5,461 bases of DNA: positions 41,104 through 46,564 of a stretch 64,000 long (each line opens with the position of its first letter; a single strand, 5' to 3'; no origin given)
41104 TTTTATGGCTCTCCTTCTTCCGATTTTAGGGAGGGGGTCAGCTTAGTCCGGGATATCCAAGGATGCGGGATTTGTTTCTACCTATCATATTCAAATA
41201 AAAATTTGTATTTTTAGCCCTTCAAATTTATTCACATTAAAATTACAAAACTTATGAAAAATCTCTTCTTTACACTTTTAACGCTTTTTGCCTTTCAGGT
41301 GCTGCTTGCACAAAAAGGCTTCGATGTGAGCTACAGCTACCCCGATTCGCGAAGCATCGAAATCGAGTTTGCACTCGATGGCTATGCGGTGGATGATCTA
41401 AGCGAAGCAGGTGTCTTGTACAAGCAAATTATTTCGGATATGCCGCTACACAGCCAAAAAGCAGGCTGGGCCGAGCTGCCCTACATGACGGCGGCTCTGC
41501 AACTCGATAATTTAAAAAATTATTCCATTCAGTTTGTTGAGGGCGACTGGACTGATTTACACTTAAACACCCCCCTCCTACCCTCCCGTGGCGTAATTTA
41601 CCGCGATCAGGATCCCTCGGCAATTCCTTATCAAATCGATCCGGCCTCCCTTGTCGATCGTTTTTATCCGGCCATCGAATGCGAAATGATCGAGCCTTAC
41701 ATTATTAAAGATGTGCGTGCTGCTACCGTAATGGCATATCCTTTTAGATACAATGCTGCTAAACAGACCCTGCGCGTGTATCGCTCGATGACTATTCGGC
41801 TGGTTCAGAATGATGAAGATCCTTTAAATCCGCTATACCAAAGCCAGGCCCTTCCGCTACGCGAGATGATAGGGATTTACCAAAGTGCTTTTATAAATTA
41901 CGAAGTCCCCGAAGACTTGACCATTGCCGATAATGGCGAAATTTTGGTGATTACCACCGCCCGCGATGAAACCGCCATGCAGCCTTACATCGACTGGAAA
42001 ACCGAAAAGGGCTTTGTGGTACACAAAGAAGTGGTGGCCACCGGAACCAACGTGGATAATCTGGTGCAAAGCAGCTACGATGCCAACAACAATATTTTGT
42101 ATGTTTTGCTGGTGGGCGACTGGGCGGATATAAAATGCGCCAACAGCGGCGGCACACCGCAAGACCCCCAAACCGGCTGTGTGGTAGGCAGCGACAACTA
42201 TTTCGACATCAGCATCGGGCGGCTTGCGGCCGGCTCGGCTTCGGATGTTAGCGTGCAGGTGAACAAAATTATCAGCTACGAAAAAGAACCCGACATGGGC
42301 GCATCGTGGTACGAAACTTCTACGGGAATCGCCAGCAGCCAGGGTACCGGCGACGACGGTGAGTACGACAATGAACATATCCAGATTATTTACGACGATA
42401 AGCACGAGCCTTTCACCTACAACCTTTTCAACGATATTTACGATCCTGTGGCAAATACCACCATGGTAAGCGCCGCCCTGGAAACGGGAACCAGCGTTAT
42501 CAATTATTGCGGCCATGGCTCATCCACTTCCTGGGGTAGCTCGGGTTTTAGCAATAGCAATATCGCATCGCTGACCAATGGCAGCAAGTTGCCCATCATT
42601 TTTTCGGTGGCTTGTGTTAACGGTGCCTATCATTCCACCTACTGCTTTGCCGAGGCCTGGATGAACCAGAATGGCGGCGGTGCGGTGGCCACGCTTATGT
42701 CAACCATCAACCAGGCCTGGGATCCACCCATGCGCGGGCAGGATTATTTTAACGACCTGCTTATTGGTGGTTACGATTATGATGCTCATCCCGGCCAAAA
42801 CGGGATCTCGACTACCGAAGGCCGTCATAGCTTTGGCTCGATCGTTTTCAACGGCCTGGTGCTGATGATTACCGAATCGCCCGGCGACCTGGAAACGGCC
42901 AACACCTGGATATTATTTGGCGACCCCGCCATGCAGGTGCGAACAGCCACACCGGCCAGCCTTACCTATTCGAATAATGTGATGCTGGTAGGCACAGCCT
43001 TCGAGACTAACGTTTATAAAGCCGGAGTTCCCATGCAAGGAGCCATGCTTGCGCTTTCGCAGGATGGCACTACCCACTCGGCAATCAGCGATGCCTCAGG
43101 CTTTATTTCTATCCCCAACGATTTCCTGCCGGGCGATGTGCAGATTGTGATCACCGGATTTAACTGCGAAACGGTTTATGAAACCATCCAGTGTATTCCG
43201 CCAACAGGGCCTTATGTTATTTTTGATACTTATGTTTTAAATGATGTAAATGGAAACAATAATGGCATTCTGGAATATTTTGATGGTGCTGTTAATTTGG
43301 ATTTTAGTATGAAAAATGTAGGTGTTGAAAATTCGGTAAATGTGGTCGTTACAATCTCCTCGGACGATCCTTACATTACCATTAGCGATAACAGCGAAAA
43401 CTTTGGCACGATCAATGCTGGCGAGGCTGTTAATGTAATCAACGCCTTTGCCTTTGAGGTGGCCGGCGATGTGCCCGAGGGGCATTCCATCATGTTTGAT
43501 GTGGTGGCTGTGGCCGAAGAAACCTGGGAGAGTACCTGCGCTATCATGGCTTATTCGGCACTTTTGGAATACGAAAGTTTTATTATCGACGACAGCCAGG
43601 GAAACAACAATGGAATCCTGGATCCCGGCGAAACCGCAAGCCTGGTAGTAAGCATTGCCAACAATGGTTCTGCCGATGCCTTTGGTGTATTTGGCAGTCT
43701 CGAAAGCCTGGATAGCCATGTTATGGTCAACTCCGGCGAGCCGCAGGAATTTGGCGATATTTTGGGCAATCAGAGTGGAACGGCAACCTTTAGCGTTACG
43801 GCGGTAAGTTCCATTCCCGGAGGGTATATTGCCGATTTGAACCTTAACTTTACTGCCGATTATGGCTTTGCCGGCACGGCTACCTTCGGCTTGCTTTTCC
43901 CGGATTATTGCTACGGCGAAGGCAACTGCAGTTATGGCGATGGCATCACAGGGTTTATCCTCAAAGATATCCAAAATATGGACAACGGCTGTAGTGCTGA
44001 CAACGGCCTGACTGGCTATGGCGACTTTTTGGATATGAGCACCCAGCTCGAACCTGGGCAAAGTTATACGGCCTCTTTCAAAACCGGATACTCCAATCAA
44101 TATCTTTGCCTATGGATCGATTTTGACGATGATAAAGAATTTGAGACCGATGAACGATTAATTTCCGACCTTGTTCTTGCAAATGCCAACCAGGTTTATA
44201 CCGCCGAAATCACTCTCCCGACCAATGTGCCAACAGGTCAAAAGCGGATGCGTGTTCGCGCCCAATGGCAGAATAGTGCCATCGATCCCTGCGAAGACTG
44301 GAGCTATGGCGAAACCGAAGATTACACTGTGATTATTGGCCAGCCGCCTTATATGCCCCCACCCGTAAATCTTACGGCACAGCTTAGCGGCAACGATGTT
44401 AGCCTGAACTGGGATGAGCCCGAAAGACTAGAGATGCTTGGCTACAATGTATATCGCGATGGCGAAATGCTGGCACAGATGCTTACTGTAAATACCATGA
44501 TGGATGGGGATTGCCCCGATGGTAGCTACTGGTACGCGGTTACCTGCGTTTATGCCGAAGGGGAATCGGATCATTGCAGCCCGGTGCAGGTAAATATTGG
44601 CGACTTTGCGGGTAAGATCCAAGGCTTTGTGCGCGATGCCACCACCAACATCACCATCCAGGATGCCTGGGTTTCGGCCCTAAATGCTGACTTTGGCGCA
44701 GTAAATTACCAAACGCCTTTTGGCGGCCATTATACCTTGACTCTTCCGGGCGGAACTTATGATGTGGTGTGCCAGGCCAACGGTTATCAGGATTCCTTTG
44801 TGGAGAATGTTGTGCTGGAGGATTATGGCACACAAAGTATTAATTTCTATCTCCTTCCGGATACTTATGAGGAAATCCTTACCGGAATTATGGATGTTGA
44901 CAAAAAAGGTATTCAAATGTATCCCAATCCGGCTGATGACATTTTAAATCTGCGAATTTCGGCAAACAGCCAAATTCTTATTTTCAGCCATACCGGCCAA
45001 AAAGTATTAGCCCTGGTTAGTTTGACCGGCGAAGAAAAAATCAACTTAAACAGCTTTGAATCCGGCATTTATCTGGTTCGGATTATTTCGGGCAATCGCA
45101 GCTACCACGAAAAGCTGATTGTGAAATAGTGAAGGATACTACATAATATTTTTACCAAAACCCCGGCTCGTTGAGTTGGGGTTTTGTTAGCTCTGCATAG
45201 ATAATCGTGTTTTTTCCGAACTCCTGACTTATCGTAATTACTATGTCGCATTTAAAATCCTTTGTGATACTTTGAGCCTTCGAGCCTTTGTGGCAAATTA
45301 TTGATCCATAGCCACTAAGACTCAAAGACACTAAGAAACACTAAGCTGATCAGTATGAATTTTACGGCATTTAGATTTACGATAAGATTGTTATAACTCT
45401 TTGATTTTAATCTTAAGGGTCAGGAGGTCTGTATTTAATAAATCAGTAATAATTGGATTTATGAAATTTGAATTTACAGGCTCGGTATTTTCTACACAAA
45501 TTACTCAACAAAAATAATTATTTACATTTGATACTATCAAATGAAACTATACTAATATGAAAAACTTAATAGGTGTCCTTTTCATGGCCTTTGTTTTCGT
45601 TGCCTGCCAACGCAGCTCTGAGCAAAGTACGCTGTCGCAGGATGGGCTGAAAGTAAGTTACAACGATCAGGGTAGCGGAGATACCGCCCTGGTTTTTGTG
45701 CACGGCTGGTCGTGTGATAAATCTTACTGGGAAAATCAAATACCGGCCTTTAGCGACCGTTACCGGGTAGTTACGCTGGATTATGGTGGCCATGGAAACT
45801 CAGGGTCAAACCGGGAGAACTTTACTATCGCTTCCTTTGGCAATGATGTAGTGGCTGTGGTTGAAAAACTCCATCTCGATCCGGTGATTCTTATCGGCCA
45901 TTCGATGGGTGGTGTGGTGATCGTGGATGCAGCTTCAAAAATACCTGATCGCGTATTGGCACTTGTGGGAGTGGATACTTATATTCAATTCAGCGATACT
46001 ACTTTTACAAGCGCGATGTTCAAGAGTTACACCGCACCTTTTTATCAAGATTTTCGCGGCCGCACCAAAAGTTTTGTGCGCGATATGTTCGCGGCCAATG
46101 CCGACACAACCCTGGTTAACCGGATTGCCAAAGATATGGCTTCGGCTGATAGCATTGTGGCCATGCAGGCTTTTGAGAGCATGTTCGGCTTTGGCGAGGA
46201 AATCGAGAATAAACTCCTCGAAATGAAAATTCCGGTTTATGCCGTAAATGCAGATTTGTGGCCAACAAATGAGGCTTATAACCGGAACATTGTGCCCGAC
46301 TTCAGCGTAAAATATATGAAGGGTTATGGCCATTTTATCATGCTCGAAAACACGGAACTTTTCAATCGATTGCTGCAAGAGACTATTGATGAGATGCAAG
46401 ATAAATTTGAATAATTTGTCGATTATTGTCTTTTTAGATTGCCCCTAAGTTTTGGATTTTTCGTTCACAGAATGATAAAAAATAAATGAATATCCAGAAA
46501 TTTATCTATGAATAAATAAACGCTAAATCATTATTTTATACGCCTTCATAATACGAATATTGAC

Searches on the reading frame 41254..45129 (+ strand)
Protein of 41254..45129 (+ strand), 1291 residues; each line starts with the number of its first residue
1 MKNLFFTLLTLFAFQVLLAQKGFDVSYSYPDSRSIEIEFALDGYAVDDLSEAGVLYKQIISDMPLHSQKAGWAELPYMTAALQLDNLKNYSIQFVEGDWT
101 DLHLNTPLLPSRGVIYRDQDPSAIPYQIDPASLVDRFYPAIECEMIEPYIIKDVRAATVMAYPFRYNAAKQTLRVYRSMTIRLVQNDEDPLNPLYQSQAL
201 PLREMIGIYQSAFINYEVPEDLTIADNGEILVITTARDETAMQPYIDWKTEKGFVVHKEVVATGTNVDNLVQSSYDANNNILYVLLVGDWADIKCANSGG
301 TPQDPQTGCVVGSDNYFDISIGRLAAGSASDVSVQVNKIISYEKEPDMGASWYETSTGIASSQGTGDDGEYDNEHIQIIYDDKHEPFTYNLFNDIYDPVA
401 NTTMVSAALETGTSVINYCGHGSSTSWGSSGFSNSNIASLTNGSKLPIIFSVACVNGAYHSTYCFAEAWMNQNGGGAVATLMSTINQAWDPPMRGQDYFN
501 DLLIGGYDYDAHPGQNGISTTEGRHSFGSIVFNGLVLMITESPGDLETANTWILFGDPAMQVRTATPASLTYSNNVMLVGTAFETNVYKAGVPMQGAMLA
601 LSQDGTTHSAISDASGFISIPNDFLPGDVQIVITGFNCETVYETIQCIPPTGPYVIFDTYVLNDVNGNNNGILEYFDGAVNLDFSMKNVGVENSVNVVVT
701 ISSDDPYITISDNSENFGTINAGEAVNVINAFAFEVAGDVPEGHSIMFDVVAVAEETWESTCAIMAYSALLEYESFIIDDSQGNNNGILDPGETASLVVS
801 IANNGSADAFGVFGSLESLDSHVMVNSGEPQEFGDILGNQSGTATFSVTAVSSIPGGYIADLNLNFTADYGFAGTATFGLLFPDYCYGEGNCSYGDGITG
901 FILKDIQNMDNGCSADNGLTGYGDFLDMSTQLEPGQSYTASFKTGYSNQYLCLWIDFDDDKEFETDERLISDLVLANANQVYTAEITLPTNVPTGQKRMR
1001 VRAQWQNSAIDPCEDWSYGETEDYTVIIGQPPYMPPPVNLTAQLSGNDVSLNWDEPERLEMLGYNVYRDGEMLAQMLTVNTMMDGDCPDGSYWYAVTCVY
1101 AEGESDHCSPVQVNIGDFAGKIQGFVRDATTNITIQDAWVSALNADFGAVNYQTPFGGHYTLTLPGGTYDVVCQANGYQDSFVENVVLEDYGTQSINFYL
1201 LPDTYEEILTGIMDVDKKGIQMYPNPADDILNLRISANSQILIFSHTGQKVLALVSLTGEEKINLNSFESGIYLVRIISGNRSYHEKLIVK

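Call 71: search_protein_families(library=pfam, proteins=[window:41254-45129:+], max_evalue=0.00001)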
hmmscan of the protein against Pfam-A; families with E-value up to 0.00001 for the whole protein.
window:41254-45129:+ (1291 aa): 5 families
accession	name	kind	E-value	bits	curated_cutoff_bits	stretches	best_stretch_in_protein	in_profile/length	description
PF01364.23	Peptidase_C25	-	1.4e-46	159.9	23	1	231-562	2-374/374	Peptidase family C25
PF20009.4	GEVED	-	4.9e-18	66.2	24.4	1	950-1026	1-77/78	GEVED domain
PF08126.16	Propeptide_C25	-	3.1e-14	53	22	1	67-217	54-198/205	Propeptide_C25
PF13620.12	CarboxypepD_reg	-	3.1e-13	50.3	32.3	1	1122-1200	2-81/82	Carboxypeptidase regulatory-like domain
PF18962.6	Por_Secre_tail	-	4.2e-13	49.8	27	1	1222-1290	1-75/75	Secretion system C-terminal sorting domain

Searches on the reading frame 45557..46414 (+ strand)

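Call 71: search_protein_families(library=pfam, proteins=[window:45557-46414:+], max_evalue=0.00001)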
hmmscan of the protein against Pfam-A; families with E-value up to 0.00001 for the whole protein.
window:45557-46414:+ (285 aa): 3 families
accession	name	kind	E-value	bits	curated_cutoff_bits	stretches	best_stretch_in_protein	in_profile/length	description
PF00561.26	Abhydrolase_1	-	9.1e-23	81.6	25.8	1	44-166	2-123/245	alpha/beta hydrolase fold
PF12697.13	Abhydrolase_6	-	2.3e-19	71.4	26.3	1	45-270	1-215/217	Alpha/beta hydrolase family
PF12146.15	Hydrolase_4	-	3.3e-12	46.7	27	1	44-264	6-237/239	Serine aminopeptidase, S33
